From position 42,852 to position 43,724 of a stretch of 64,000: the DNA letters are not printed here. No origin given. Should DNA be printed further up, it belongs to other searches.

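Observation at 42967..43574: Low-GC orphan gene with a consensus promoter abutting its start codon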

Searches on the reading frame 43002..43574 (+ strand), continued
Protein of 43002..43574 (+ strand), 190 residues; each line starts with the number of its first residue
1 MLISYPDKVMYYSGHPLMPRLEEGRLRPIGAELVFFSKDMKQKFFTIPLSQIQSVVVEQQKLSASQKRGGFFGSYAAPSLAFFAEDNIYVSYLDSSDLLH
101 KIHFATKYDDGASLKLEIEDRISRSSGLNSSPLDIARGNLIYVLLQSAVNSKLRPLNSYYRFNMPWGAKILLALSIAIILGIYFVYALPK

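Call 53: predict_structure(alignment_id=A5)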
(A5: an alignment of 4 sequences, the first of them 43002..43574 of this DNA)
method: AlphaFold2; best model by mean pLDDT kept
length: 190 residues; sequences in the alignment: 4
mean_pLDDT: 58.7   pTM: 0.44
mean pLDDT of the five models: 58.7, 52.9, 50.7, 50.7, 45.8
residues with pLDDT >= 90: 0; 70-90: 63; 50-70: 55; < 50: 72
segments of 3 or more residues with pLDDT < 50: 1-11, 13-23, 69-78, 127-146, 148-164
pLDDT, mean of each block of 10 residues (from residue 1): 28 41 61 70 73 74 60 42 62 69 73 68 52 42 47 38 57 81 75
secondary structure, 60 per line:
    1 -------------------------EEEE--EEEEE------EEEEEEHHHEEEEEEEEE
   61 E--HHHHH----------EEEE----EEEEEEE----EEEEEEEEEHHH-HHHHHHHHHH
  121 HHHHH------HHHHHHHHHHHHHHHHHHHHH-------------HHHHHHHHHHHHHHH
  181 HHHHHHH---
elements in order: E26-29 E32-36 E43-48 E52-61 H64-68 E79-82 E87-93 E98-106 H111-125 H132-152 H166-187

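Call 63: find_related_loci(query=A5, collection=viral_contigs, flank=5000)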
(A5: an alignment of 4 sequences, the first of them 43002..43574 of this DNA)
Query A5 (190 aa) in viral_contigs; peptide patterns used: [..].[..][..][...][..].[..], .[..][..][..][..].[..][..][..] (x = any residue, [..] = any of these).
388 stretches matched a pattern, but none encodes a relative of the query by tblastn (E <= 1e-3).

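Call 66: fold_search(model_id=the predicted structure, library=viral)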
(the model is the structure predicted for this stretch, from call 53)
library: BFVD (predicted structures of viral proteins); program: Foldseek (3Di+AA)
matches with E <= 10: 889; with E <= 0.001: 0
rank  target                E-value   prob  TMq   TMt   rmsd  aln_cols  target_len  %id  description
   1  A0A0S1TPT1            2.7e-02  0.41  0.21  0.05  13.2       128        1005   12  Protein U58 [Elephant endotheliotropic herpesvirus 4]
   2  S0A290                5.1e-02  0.41  0.16  0.21  11.7       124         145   15  Uncharacterized protein [Cellulophaga phage phi14:2]
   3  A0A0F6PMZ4            5.7e-02  0.13  0.15  0.07  19.2       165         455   12  Glycoprotein G2 [Bovine nidovirus TCH5]
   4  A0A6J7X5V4            6.4e-02  0.93  0.21  0.40   4.2        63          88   14  Uncharacterized protein [uncultured Caudovirales phage]
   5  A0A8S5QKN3            6.4e-02  0.21  0.18  0.10  12.1       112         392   12  Lipoprotein [Siphoviridae sp. ctezl47]
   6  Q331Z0                7.6e-02  0.28  0.18  0.19  13.3       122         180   11  (no name in the UniProt tables at hand)
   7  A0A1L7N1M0            9.1e-02  0.47  0.21  0.22  13.0       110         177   13  Uncharacterized protein [Ralstonia phage RP12]
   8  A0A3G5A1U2            1.0e-01  0.16  0.16  0.12  10.4       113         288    9  Uncharacterized protein [Harvfovirus sp.]
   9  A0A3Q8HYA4            1.3e-01  0.20  0.15  0.25  15.1       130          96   10  (no name in the UniProt tables at hand)
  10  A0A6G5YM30            1.4e-01  0.25  0.14  0.11  11.4        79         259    9  (no name in the UniProt tables at hand)
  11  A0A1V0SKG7            1.5e-01  0.23  0.16  0.07  13.0       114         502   14  Uncharacterized protein [Klosneuvirus KNV1]
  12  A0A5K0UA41            1.6e-01  0.30  0.14  0.12  15.6       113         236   13  V-SNARE coiled-coil homology domain-containing protein [Yasminevirus sp. GU-2018]
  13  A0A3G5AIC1            1.6e-01  0.14  0.16  0.14  16.0       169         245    9  Uncharacterized protein [Solivirus sp.]
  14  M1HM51                1.7e-01  0.47  0.21  0.27  13.5       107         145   11  Uncharacterized protein [Pelagibacter phage HTVC011P]
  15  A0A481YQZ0            1.7e-01  0.23  0.17  0.16  10.0       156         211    5  Uncharacterized protein [Marseillevirus LCMAC101]
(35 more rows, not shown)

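Call 67: fold_search(model_id=the predicted structure, library=pdb)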
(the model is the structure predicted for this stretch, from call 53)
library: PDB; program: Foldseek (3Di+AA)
matches with E <= 10: 1269; with E <= 0.001: 0
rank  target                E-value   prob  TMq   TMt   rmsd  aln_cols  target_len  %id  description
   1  2crf_MODEL_1_A        4.1e-02  0.69  0.25  0.30   9.8       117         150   17  Solution structure of the Ran_BP1 domain of RAN-binding protein-3 (released 2005-11-20)
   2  3d8e_D                4.1e-02  0.60  0.19  0.27  12.3       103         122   12  Crystal structure of the human Fe65-PTB1 domain (trigonal crystal form) (released 2008-06-10)
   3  2y8f_C                4.3e-02  0.72  0.22  0.35  13.9       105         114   13  Structure of the Ran-binding domain from human RanBP3 (wild type) (released 2011-02-16)
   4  3d8e_B                4.6e-02  0.60  0.19  0.27  12.4       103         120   12  Crystal structure of the human Fe65-PTB1 domain (trigonal crystal form) (released 2008-06-10)
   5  3d8e_C                6.1e-02  0.54  0.19  0.27  12.6       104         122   12  Crystal structure of the human Fe65-PTB1 domain (trigonal crystal form) (released 2008-06-10)
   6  4dx9_g                6.1e-02  0.35  0.18  0.26  13.6       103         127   13  ICAP1 in complex with integrin beta 1 cytoplasmic tail (released 2013-01-09)
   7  3d8d_A                7.3e-02  0.63  0.24  0.31  10.2       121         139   11  Crystal structure of the human Fe65-PTB1 domain (released 2008-06-10)
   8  2y8f_A                7.7e-02  0.84  0.22  0.32   8.6        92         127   13  Structure of the Ran-binding domain from human RanBP3 (wild type) (released 2011-02-16)
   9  2y8f_D                7.7e-02  0.77  0.23  0.31  10.5       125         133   11  Structure of the Ran-binding domain from human RanBP3 (wild type) (released 2011-02-16)
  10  4y7l_B                7.7e-02  0.38  0.16  0.13  12.5        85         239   10  T6SS protein TssM C-terminal domain (869-1107) from EAEC (released 2015-08-05)
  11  1l6m_C                9.8e-02  0.11  0.13  0.14  14.8       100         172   14  Neutrophil Gelatinase-associated Lipocalin is a Novel Bacteriostatic Agent that Interferes with Siderophore-mediated I (released 2003-03-11)
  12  3to1_A                1.0e-01  0.60  0.19  0.18  10.5        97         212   10  Two surfaces on Rtt106 mediate histone binding and chaperone activity (released 2011-12-21)
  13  3voq_B                1.1e-01  0.28  0.18  0.28  12.5       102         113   14  Crystal structure of the pleckstrin homology domain of human Sin1, a TORC2 subunit (released 2012-04-11)
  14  2y6q_D                1.2e-01  0.28  0.19  0.11  17.3       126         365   13  Structure of the TetX monooxygenase in complex with the substrate 7- Iodtetracycline (released 2011-03-23)
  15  9o5d_C                1.2e-01  0.16  0.19  0.10  19.8       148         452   10  The KICSTOR-GATOR1-SAMTOR complex (released 2026-01-21)
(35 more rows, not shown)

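Call 80: search_protein_families(library=pfam, proteins=[P0002, P0003, P0004], max_evalue=10)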
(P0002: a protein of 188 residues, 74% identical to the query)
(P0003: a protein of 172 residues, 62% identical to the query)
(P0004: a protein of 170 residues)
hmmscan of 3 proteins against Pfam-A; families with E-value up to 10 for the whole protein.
P0002 (188 aa): 1 family
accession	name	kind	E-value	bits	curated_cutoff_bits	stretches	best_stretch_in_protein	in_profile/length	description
PF07638.17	Sigma70_ECF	-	0.24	11.7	21.1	1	40-72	71-103/185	ECF sigma factor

P0003 (172 aa): 1 family
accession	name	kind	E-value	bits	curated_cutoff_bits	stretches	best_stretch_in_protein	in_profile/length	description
PF07406.16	NICE-3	-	0.12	12.9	22.7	1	79-120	36-77/181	NICE-3 protein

P0004 (170 aa): 2 families
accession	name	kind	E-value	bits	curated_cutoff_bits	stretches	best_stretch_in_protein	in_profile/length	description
PF25400.1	PH_FAN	-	0.0082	16.4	27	1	46-88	39-81/160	FAN protein N-terminal PH domain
PF07123.17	PsbW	-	0.15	12.5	25.4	1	5-29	103-127/133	Photosystem II reaction centre W protein (PsbW)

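Call 91: search_protein_families(library=pfam, proteins=[L004:8513-8788:+, L004:8831-9310:+, L004:9357-9734:+, L004:7583-7825:+, L004:5534-6436:+], max_evalue=0.01)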
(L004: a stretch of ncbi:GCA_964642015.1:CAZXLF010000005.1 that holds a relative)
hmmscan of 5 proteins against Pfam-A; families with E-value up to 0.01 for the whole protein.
L004:8513-8788:+ (91 aa): 0 families

L004:8831-9310:+ (159 aa): 0 families

L004:9357-9734:+ (125 aa): 0 families

L004:7583-7825:+ (80 aa): 0 families

L004:5534-6436:+ (300 aa): 1 family
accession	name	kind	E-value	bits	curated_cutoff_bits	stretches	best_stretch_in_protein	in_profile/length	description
PF03936.21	Terpene_synth_C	-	0.0072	16.1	26.3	0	101-162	78-141/241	Terpene synthase family, metal binding domain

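Call 97: search_protein_families(library=pfam, proteins=[P0005, P0010], max_evalue=0.001)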
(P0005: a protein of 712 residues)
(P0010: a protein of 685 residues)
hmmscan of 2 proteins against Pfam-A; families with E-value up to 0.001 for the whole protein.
P0005 (712 aa): 12 families
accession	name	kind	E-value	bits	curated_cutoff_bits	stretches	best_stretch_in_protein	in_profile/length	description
PF22352.2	K319L-like_PKD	-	2.1e-24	85.7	27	2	408-494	1-84/84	K319L-like, PKD domain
PF06739.17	SBBP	-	3.3e-15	56.2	20.5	0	313-328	14-29/38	Beta-propeller repeat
PF18911.6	PKD_4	-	6.8e-14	52.1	27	2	498-579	2-83/85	PKD domain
PF13088.12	BNR_2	-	2.2e-12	47.3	31.4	2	183-380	85-277/277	BNR repeat-like domain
PF01391.23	Collagen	-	2.7e-12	46.7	27.2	2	627-675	1-49/60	Collagen triple helix repeat (20 copies)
PF15892.11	BNR_4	-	3.7e-12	46.6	27.3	0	44-83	222-262/272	BNR repeat-containing family member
PF04616.20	Glyco_hydro_43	-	5.7e-09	36.2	32.2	0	219-294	81-158/288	Glycosyl hydrolases family 43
PF20067.5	SSL_N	-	4.9e-06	26.7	18.9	0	52-66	26-40/46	Strictosidine synthase-like, N-terminal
PF07494.17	Reg_prop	-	8.8e-06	25.8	20.4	0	308-328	2-21/24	Two component regulator propeller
PF02010.21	REJ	-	9.2e-06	24.9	25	0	465-548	49-139/452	REJ domain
PF14626.12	RNase_Zc3h12a_2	-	3.9e-05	24.3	23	0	317-346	78-107/122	Zc3h12a-like Ribonuclease NYN domain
PF21027.3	Sde0182_C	-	0.00081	20.4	27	0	516-566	2-50/83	Cellulose-binding protein Sde0182, C-terminal domain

P0010 (685 aa): 12 families
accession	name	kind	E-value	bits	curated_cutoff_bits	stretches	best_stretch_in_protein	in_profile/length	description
PF06739.17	SBBP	-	3.9e-20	71.9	20.5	0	379-391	17-29/38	Beta-propeller repeat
PF15892.11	BNR_4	-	2e-14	54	27.3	0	250-299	211-261/272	BNR repeat-containing family member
PF13620.12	CarboxypepD_reg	-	3.4e-13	50.2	32.3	1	617-684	13-81/82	Carboxypeptidase regulatory-like domain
PF07494.17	Reg_prop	-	8.7e-11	41.1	20.4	0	99-114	5-20/24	Two component regulator propeller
PF05345.18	He_PIG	-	5.5e-10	40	24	1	413-499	1-96/96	Putative Ig domain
PF13715.12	CarbopepD_reg_2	-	1.2e-09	38.5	32.2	1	617-685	13-77/88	CarboxypepD_reg-like domain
PF13088.12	BNR_2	-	1.8e-09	37.8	31.4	1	168-390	64-277/277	BNR repeat-like domain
PF04616.20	Glyco_hydro_43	-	7.5e-09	35.8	32.2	1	163-281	74-198/288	Glycosyl hydrolases family 43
PF02012.26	BNR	-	1.2e-07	31.1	27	0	132-140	3-11/12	BNR/Asp-box repeat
PF20067.5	SSL_N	-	2.2e-05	24.6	18.9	0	49-62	26-39/46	Strictosidine synthase-like, N-terminal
PF01436.27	NHL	-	0.00052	20.4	20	0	380-391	7-18/28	NHL repeat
PF18370.7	RGI_lyase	-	0.0009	20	27.8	0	377-404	8-35/86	Rhamnogalacturonan I lyases beta-sheet domain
